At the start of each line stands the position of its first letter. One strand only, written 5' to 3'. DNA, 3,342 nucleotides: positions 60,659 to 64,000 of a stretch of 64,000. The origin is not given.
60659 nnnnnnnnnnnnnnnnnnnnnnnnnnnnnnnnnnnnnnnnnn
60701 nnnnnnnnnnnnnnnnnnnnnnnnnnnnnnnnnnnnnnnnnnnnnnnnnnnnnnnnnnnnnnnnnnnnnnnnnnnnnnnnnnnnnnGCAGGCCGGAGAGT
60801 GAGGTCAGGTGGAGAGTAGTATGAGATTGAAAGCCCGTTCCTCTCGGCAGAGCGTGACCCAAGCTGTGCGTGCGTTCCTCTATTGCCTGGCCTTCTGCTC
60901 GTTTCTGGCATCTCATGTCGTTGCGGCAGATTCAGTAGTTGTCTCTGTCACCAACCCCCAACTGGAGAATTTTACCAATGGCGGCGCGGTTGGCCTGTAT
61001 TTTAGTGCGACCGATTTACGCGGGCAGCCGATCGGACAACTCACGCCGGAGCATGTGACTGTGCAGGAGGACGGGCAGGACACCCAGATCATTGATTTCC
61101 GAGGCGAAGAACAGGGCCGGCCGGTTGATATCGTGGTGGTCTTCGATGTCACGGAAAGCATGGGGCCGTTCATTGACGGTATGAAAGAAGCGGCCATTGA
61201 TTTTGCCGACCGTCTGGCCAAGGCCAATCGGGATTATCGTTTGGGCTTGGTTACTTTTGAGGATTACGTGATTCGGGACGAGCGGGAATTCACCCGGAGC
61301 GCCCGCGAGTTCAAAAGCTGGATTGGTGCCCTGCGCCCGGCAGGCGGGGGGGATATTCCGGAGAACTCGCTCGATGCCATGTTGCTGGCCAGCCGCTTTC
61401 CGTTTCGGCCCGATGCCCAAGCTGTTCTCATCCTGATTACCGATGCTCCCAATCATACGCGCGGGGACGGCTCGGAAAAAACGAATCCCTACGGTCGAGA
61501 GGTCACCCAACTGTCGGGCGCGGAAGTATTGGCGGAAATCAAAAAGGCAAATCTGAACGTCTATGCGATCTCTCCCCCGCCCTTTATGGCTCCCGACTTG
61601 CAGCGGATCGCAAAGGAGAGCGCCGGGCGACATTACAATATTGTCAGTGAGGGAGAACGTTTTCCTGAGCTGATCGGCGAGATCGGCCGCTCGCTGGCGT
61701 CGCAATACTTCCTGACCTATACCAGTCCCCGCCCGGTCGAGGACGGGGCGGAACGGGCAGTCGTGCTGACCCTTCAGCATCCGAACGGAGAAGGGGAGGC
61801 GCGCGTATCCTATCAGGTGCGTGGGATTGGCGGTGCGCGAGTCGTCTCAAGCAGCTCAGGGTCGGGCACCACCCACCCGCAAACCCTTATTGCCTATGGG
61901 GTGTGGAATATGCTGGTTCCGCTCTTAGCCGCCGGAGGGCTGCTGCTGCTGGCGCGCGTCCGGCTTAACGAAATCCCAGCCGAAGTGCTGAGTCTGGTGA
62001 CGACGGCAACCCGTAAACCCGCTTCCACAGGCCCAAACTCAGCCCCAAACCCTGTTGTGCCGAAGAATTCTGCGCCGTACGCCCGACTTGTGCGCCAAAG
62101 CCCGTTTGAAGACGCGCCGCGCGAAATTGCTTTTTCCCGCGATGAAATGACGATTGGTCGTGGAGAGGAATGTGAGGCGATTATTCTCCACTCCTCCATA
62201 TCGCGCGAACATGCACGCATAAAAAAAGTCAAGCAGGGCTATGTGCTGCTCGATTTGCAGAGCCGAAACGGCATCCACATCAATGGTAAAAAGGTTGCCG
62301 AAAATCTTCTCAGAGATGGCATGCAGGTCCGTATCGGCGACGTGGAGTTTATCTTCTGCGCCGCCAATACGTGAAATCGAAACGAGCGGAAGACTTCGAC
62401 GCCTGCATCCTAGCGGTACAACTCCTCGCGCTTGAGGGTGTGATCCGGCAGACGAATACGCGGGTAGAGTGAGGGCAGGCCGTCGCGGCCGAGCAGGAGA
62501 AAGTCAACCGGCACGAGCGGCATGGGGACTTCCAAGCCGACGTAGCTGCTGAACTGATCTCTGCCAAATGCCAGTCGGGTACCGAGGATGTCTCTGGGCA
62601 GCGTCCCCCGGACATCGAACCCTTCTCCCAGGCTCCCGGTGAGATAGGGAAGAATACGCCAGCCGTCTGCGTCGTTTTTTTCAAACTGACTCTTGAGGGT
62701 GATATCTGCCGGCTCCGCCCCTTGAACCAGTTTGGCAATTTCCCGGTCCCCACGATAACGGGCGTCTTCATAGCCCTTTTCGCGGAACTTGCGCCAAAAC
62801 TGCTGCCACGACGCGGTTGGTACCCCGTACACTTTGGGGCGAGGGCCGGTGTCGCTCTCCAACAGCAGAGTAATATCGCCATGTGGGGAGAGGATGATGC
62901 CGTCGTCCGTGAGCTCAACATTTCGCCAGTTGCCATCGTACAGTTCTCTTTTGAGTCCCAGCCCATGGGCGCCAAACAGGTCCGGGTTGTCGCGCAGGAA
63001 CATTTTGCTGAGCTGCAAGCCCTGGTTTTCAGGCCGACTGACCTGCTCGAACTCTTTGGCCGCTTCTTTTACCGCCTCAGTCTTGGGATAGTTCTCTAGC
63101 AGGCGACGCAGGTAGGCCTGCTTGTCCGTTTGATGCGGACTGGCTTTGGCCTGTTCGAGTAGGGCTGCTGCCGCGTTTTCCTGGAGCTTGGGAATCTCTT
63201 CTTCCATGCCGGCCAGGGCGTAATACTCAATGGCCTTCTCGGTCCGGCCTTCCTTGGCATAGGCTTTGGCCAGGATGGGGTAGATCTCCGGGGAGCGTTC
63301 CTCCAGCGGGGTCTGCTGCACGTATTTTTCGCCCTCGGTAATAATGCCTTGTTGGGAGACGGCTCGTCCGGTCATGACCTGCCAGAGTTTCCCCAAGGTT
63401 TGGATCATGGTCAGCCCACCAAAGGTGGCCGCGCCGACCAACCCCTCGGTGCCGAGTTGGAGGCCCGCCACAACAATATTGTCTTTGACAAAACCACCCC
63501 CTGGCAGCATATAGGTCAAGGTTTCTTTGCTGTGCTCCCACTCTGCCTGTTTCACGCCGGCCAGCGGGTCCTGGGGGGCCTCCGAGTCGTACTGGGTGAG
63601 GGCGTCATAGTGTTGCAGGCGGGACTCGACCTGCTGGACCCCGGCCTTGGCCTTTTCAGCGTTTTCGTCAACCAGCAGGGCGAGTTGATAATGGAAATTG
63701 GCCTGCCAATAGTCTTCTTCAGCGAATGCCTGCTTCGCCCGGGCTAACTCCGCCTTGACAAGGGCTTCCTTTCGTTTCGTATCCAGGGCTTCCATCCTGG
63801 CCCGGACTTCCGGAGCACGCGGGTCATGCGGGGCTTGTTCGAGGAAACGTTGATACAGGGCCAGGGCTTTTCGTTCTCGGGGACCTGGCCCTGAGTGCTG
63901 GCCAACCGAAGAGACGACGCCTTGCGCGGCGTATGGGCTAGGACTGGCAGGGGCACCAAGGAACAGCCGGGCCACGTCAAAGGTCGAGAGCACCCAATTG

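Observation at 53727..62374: Ser/Thr phospho-signalling cluster (TerY-P-triad-like): VWA, FHA x3, PP2C, kinase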

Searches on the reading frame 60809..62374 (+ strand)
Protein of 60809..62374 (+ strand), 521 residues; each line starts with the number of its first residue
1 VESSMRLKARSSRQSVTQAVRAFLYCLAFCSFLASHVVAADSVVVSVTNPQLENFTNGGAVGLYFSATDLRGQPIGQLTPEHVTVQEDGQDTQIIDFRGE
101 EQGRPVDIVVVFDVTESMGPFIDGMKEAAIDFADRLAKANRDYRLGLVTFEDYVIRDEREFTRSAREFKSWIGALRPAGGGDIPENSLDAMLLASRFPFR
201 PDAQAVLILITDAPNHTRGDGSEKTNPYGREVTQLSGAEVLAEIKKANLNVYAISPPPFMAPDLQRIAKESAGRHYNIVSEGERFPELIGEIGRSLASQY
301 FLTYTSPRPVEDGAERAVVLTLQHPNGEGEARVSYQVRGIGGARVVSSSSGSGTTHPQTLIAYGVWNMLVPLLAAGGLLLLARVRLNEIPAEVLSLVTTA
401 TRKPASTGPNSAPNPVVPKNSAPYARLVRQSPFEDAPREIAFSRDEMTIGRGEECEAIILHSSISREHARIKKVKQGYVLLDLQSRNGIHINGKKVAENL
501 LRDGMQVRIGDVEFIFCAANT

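Call 3: search_protein_families(library=pfam, proteins=[window:60809-62374:+], max_evalue=0.01)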
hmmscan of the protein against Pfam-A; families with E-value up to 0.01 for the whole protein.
window:60809-62374:+ (521 aa): 6 families
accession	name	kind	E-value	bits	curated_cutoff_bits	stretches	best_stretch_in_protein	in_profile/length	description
PF00498.31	FHA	-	5.8e-15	55.9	20.7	1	448-510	2-67/67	FHA domain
PF16697.10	Yop-YscD_cpl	-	1.4e-11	44.9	33.2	1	438-519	10-93/94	Inner membrane component of T3SS, cytoplasmic domain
PF00092.34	VWA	-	3.3e-11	44.2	23.8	1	107-288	1-171/174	von Willebrand factor type A domain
PF25106.1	VWA_4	-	4e-11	43.2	27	1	108-215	2-106/169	von Willebrand factor A domain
PF00362.24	Integrin_beta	-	2.5e-08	34.4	24.8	1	156-222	84-154/248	Integrin beta chain VWA domain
PF13519.12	VWA_2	-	8.5e-07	30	27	1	108-213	1-106/107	von Willebrand factor type A domain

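Call 5: search_protein_families(library=padloc, proteins=[window:60809-62374:+], max_evalue=0.01)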
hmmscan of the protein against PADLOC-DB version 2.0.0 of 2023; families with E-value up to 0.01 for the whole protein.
window:60809-62374:+ (521 aa): 0 families

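Call 6: search_protein_families(library=ncbifam, proteins=[window:60809-62374:+], max_evalue=0.01)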
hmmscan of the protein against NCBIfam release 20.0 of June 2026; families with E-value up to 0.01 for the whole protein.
window:60809-62374:+ (521 aa): 8 families
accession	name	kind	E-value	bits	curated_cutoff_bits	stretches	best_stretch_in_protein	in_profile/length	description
TIGR03436.1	acidobact_VWFA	subfamily_domain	1.6e-16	60.7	81.25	1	60-281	9-244/324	VWA domain-containing protein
NF049868.1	FhaB_Rv0019c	equivalog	1e-11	45.2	125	1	404-511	47-153/158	FHA domain-containing protein FhaB/FipA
NF052573.1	HisKinEspAMyxo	equivalog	2.3e-09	35.8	1400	1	441-513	40-115/755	serine histidine kinase EspA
TIGR03354.1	VI_FHA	hypoth_equivalog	2.6e-08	34.1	120.25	1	439-513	18-98/420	type VI secretion system-associated FHA domain protein TagH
NF041660.2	oxygluDhInhib_OdhI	equivalog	1.4e-07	31.4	200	1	436-518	47-129/130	oxoglutarate dehydrogenase inhibitor Odhl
NF052403.1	ESX1TransRegEspM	equivalog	4.3e-06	25.8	550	1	435-511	19-94/367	ESX-1 type VII secretion system transcriptional regulator EspM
NF033765.2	gliding_CglD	equivalog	4.2e-05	21.5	400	1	95-178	636-722/1124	adventurous gliding motility lipoprotein CglD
NF033760.1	gliding_GltG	equivalog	0.00025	19.7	650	1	442-513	21-93/650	adventurous gliding motility protein GltG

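Call 26: search_protein_families(library=padloc, proteins=[window:60809-62371:+], max_evalue=10)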
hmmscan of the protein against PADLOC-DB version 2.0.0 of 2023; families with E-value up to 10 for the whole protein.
window:60809-62371:+ (521 aa): 0 families

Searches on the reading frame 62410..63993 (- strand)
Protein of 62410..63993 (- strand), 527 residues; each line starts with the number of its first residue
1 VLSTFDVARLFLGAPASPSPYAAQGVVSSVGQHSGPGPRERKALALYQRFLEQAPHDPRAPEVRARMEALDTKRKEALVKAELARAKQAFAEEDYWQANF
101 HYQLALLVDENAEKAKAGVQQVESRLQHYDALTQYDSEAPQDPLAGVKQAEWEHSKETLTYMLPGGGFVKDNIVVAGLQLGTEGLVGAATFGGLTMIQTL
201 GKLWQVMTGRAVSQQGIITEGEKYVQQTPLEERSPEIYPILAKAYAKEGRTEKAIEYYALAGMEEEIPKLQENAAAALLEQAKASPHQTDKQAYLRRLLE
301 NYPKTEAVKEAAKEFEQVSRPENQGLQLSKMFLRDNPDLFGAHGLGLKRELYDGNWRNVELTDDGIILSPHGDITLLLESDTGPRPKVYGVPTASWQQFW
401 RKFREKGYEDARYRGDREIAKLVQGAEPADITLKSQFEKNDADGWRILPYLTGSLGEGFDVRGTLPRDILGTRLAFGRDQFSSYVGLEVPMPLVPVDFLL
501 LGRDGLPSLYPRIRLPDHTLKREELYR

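Call 3: search_protein_families(library=pfam, proteins=[window:62410-63993:-], max_evalue=0.01)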
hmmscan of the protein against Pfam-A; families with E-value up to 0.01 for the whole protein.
window:62410-63993:- (527 aa): 3 families
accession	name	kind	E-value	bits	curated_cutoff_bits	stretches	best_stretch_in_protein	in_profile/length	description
PF13176.12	TPR_7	-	0.0083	16.6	27.9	0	241-259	5-23/36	Tetratricopeptide repeat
PF04097.20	Nic96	-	0.0084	15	34.2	0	213-317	379-471/607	Nup93/Nic96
PF13181.12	TPR_8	-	0.01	16.4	25.7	0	240-260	6-26/34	Tetratricopeptide repeat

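Call 6: search_protein_families(library=ncbifam, proteins=[window:62410-63993:-], max_evalue=0.01)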
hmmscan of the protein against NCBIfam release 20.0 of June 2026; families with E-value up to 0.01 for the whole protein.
window:62410-63993:- (527 aa): 1 family
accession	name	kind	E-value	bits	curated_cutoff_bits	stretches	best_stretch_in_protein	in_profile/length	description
TIGR02795.1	tol_pal_ybgF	equivalog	0.0008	20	90.1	1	222-314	26-118/119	tol-pal system protein YbgF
